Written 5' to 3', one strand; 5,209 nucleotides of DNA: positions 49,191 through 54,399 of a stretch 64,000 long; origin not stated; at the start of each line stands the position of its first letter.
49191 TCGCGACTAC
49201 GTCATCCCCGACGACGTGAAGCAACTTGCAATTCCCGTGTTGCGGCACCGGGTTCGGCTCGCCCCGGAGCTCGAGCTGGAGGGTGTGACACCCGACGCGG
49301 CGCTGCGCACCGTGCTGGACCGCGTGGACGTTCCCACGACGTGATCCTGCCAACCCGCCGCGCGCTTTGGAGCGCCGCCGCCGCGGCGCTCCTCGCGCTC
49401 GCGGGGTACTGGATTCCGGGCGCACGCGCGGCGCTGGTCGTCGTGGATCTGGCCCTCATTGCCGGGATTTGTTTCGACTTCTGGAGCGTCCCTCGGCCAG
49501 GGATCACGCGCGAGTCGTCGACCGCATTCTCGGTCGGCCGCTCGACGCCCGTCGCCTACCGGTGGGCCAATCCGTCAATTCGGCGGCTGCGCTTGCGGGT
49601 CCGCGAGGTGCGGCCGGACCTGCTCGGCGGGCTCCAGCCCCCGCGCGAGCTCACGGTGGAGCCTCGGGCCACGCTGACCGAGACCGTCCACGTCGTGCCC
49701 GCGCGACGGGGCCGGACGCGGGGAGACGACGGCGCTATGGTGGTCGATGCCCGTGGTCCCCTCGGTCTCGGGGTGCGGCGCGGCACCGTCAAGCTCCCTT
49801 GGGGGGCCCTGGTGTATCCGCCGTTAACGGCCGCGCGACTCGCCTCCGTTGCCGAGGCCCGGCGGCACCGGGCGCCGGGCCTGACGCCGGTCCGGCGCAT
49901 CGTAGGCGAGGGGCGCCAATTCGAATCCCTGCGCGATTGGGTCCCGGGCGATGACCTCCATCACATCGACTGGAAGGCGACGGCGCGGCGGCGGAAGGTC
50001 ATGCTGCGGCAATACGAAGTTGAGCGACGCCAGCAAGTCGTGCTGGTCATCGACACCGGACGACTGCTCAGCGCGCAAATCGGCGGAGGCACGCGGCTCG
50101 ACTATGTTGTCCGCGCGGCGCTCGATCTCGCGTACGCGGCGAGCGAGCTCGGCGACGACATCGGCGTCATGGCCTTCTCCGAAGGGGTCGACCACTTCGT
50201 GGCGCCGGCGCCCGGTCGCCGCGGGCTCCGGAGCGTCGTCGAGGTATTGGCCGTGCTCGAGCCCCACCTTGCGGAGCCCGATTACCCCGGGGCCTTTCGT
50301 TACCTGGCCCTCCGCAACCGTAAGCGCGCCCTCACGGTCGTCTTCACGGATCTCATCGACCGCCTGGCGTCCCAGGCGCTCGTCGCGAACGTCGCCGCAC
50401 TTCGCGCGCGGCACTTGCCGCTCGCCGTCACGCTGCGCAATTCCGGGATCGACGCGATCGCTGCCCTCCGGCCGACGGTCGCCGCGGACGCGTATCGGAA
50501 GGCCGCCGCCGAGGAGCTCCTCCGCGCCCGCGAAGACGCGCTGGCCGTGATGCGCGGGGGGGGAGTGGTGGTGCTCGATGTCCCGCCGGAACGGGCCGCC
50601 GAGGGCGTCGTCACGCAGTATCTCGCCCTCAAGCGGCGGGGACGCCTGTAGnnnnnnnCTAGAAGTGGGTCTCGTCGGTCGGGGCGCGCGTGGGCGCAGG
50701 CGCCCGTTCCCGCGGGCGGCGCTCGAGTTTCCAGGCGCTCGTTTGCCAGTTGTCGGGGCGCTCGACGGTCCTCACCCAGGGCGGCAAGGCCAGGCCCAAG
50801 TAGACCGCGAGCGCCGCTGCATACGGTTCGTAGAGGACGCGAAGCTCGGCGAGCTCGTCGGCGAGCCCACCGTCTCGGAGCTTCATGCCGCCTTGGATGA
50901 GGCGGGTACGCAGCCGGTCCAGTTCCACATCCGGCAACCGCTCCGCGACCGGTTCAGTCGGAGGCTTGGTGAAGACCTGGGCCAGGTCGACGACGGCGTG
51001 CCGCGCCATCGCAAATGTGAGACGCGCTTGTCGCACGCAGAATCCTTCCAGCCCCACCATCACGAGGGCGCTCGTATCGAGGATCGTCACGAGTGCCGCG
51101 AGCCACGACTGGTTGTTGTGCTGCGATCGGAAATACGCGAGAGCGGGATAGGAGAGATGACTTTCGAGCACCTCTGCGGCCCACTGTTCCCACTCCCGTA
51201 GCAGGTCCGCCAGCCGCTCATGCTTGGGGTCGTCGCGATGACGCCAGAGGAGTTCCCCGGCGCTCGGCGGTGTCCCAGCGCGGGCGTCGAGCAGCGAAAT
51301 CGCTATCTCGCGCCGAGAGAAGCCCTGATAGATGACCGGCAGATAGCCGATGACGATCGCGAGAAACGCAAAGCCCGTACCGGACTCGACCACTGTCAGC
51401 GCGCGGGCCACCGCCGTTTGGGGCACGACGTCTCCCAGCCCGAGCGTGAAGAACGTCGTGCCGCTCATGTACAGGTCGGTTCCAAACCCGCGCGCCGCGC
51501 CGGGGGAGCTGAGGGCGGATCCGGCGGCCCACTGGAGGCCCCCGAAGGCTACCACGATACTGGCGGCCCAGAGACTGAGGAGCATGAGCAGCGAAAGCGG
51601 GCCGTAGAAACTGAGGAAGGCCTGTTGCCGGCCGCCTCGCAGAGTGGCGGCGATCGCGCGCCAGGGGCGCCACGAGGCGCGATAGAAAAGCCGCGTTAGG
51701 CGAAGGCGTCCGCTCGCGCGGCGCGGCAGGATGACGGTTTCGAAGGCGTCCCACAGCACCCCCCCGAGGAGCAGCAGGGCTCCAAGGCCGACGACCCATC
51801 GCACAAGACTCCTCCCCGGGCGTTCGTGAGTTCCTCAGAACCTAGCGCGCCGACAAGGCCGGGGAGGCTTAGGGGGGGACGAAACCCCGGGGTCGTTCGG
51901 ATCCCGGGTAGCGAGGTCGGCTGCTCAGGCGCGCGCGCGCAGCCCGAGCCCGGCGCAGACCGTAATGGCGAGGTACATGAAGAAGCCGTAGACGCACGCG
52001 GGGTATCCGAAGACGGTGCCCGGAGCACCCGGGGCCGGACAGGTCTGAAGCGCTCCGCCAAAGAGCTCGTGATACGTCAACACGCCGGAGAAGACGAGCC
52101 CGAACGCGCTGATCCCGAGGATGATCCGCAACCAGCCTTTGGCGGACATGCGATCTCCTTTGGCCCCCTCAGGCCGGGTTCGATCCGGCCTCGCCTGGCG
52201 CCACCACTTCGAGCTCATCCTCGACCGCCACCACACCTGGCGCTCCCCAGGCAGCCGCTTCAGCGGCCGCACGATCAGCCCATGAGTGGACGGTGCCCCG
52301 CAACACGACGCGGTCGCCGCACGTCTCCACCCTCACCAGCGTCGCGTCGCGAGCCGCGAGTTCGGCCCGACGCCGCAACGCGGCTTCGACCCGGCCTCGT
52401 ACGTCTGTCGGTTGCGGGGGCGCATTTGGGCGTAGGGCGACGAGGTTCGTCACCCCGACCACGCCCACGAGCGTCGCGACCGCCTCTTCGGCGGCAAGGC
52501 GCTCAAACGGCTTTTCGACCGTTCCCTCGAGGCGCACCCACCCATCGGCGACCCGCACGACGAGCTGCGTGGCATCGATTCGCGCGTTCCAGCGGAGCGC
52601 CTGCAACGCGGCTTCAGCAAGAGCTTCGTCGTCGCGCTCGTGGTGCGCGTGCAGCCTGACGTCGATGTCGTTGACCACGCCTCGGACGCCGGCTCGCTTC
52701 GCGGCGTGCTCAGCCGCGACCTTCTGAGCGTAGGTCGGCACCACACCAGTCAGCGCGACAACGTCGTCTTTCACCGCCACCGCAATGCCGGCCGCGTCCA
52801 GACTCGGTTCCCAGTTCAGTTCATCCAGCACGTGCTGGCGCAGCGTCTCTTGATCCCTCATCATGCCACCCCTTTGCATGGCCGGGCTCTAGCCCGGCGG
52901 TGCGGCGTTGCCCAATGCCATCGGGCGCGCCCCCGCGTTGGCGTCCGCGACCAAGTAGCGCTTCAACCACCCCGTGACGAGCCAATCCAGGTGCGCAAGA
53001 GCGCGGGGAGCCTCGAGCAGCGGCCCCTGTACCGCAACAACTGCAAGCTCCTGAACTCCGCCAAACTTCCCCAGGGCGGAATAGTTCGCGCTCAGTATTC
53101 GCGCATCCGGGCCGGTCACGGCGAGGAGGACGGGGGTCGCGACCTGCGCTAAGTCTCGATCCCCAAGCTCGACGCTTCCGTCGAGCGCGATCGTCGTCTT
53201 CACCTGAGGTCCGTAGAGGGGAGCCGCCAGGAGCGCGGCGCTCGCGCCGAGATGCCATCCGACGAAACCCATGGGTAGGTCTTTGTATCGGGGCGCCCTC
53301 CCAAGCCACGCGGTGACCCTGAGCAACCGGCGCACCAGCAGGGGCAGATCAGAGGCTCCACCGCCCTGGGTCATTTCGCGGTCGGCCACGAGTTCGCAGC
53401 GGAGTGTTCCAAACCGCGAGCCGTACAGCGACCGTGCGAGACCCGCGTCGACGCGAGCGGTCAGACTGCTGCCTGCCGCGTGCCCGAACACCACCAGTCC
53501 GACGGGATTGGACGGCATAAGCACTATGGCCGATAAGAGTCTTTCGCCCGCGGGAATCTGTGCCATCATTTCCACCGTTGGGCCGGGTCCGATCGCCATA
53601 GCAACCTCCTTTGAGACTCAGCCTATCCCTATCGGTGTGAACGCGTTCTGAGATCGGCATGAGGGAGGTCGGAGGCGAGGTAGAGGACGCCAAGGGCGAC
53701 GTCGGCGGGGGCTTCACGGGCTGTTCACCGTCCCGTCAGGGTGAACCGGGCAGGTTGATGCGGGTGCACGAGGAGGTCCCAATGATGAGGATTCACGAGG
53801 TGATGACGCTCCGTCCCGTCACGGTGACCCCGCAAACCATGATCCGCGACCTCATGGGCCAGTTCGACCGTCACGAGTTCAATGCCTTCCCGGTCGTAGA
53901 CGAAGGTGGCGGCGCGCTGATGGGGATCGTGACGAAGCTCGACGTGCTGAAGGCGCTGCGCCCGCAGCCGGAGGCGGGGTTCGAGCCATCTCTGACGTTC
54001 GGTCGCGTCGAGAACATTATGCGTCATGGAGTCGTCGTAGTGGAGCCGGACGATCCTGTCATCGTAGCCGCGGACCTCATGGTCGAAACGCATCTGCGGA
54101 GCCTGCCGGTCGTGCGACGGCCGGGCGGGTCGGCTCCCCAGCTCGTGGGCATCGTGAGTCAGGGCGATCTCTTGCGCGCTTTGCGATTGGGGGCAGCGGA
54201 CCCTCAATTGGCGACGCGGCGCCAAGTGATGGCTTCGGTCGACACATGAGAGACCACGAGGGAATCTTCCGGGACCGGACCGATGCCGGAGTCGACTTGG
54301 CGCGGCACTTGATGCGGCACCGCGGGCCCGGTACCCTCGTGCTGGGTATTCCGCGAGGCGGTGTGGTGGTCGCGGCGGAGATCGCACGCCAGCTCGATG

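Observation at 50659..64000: Stress/dormancy island whose gene families mirror the mycobacterial DosR regulon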

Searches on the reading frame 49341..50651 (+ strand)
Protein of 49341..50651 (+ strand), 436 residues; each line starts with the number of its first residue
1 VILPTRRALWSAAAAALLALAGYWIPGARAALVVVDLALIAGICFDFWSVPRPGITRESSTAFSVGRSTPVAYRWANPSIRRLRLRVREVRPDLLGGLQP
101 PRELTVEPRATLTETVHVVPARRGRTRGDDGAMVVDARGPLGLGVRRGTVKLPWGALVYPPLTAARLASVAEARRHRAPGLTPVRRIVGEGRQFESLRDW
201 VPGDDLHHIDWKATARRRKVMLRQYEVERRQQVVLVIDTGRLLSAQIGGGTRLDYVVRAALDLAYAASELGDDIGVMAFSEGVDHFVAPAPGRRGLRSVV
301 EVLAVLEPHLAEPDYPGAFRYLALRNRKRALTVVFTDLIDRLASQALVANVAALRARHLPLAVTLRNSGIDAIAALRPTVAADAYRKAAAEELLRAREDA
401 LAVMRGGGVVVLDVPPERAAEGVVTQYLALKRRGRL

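Call 6: search_protein_families(library=pfam, proteins=[window:49341-50651:+], max_evalue=0.01)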
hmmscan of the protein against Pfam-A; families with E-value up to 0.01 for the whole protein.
window:49341-50651:+ (436 aa): 2 families
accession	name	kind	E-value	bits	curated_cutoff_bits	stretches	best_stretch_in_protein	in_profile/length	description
PF01882.25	DUF58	-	5.2e-28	98.2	23.4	1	197-376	2-179/216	Protein of unknown function DUF58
PF13519.12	VWA_2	-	1.1e-05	26.4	27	1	233-337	1-105/107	von Willebrand factor type A domain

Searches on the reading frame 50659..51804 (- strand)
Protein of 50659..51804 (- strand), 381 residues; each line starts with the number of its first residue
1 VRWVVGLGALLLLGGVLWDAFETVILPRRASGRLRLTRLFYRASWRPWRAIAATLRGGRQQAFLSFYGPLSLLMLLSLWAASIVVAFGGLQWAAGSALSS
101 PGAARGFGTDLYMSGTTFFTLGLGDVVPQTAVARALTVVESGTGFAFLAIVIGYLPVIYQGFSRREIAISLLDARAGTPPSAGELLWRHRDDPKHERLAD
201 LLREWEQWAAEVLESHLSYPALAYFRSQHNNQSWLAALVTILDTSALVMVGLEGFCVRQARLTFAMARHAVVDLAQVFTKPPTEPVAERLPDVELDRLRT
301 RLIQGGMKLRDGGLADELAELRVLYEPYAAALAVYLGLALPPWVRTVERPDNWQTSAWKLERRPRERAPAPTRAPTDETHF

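Call 5: search_protein_families(library=pfam, proteins=[window:50659-51804:-], max_evalue=0.01)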
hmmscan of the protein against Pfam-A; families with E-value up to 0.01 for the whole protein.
window:50659-51804:- (381 aa): 1 family
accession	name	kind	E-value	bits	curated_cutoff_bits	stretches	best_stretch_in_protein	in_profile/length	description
PF07885.22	Ion_trans_2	-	6.7e-10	39.2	22.5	1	106-155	24-73/79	Ion channel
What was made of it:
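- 50659..51804 (-): K+ channel-type membrane protein (Ion_trans_2 pore). Pfam PF07885, E=6.7e-10 (call 5).
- Checked: K+ channel, 50659-51804(-): Ion_trans_2, E=7e-10 (call 5).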

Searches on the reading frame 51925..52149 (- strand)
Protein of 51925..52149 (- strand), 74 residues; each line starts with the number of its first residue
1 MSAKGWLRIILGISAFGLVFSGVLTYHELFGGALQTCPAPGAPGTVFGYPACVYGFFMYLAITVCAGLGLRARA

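Call 53: search_protein_families(library=pfam, proteins=[window:51925-52149:-], max_evalue=1)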
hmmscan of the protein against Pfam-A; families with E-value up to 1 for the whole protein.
window:51925-52149:- (74 aa): 2 families
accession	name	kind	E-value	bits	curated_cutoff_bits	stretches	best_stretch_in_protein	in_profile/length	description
PF07884.19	VKOR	-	0.0012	19.5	27.5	1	9-72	2-79/134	Vitamin K epoxide reductase family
PF10031.14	DUF2273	-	0.072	13.6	25.4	1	44-70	15-41/48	Small integral membrane protein (DUF2273)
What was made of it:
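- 51925..52149 (-): Small (74 aa) putative membrane protein downstream of the BON gene. Only weak VKOR/DUF2273 hits (call 53).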

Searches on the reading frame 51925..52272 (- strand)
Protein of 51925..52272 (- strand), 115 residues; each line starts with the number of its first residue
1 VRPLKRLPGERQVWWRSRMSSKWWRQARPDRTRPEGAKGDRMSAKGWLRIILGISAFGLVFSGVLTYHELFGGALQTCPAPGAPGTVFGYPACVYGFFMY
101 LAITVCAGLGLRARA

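Call 6: search_protein_families(library=pfam, proteins=[window:51925-52272:-], max_evalue=0.01)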
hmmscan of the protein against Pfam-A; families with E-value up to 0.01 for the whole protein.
window:51925-52272:- (115 aa): 1 family
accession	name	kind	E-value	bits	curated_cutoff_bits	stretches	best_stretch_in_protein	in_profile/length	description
PF07884.19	VKOR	-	0.0044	17.6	27.5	0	50-113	2-79/134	Vitamin K epoxide reductase family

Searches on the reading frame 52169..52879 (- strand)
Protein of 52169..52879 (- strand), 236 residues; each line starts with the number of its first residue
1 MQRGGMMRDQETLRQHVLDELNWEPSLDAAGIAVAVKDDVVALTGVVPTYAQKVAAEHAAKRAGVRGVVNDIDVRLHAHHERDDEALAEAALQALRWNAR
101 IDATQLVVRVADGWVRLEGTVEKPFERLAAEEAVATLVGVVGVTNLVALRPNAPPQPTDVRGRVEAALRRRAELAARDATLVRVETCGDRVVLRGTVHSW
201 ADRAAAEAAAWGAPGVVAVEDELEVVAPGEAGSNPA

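Call 5: search_protein_families(library=pfam, proteins=[window:52169-52879:-], max_evalue=0.01)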
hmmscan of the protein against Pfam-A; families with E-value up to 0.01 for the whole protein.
window:52169-52879:- (236 aa): 1 family
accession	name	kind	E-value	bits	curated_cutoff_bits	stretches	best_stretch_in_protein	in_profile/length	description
PF04972.22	BON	-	5.7e-37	126.3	27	3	10-75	2-68/69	BON domain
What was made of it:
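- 52169..52879 (-): OsmY-like protein with three BON domains. Pfam PF04972, E=5.7e-37, three stretches (call 5).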

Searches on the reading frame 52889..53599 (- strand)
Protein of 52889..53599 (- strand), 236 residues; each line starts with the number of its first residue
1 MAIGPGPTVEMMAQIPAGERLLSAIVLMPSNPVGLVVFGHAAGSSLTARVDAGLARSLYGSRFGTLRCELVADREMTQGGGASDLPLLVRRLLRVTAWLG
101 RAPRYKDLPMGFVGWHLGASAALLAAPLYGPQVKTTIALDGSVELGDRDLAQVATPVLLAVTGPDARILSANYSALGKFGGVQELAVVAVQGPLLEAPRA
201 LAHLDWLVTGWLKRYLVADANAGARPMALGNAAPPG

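Call 5: search_protein_families(library=pfam, proteins=[window:52889-53599:-], max_evalue=0.01)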
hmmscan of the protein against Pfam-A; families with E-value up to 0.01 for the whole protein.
window:52889-53599:- (236 aa): 0 families

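Call 25: search_protein_families(library=ncbifam, proteins=[window:52889-53599:-], max_evalue=0.01)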
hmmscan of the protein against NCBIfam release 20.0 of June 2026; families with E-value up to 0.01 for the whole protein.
window:52889-53599:- (236 aa): 0 families

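Call 29: search_solved_structures(query=window:52889-53599:-, max_evalue=10, show_alignments=1)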
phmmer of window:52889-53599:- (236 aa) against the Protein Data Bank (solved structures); distinct sequences matched with E-value up to 10: 3.
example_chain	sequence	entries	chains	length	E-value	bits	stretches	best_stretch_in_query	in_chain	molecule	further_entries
2o2g_A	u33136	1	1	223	4e-18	69.2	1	12-216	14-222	Dienelactone hydrolase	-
8x6v_A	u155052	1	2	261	0.0087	19.1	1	110-214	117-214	GlacPETase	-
6gwc_C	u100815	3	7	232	1.3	11.9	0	144-186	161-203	iE5 ALPHAREP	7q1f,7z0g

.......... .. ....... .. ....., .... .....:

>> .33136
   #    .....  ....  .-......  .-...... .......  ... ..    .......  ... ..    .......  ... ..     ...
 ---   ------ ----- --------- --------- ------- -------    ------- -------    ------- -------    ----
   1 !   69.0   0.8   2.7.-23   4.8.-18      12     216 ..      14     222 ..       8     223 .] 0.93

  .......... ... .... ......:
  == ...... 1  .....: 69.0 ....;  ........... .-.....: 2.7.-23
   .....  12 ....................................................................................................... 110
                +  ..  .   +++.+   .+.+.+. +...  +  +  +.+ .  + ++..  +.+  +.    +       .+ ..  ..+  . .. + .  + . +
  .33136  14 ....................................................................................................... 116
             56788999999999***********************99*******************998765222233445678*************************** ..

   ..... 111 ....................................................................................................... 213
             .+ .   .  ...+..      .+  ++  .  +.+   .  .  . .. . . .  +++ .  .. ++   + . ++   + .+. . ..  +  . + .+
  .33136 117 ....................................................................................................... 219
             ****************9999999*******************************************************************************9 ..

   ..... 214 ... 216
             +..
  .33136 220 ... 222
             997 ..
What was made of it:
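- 52889..53599 (-): Dienelactone-hydrolase-like alpha/beta hydrolase that has probably lost its nucleophile Ser. PDB 2o2g 'dienelactone hydrolase', E=4e-18 (call 29).
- Checked: DLH-like, 52889-53599(-): no Pfam hit at E<=0.01, but PDB 2o2g 'dienelactone hydrolase' at E=4e-18 (call 29).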

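Call 53: search_protein_families(library=pfam, proteins=[window:52889-53599:-], max_evalue=1)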
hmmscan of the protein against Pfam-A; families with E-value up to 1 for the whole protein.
window:52889-53599:- (236 aa): 1 family
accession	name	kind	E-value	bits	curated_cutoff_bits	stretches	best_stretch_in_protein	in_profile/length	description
PF01738.24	DLH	-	0.056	13.5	21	1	92-171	81-160/217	Dienelactone hydrolase family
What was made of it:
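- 52889..53599 (-): Pfam DLH reaches only E=0.056 (call 53).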

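Call 88: search_protein_families(library=padloc, proteins=[window:52889-53599:-], max_evalue=0.001)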
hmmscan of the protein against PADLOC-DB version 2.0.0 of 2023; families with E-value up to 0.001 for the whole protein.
window:52889-53599:- (236 aa): 0 families

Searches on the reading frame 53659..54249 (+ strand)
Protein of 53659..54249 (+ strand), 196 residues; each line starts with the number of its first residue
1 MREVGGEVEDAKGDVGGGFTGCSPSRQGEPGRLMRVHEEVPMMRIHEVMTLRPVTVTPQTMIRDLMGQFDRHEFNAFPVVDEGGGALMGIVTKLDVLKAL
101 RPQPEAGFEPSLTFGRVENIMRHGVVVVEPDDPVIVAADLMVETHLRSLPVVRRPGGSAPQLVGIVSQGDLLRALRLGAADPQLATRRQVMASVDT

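Call 5: search_protein_families(library=pfam, proteins=[window:53659-54249:+], max_evalue=0.01)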
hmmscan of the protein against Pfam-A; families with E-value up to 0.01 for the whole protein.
window:53659-54249:+ (196 aa): 1 family
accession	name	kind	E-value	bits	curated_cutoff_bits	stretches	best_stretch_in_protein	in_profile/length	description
PF00571.33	CBS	-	9.9e-28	96.7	24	2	117-175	1-55/57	CBS domain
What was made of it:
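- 53782..54249 (+): CBS-pair protein, first gene of the CBS-PRTase-Prs operon. Pfam CBS, E=1e-27 (call 5).
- Checked: CBS pair, 53782-54249(+): E=1e-27 (call 5).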
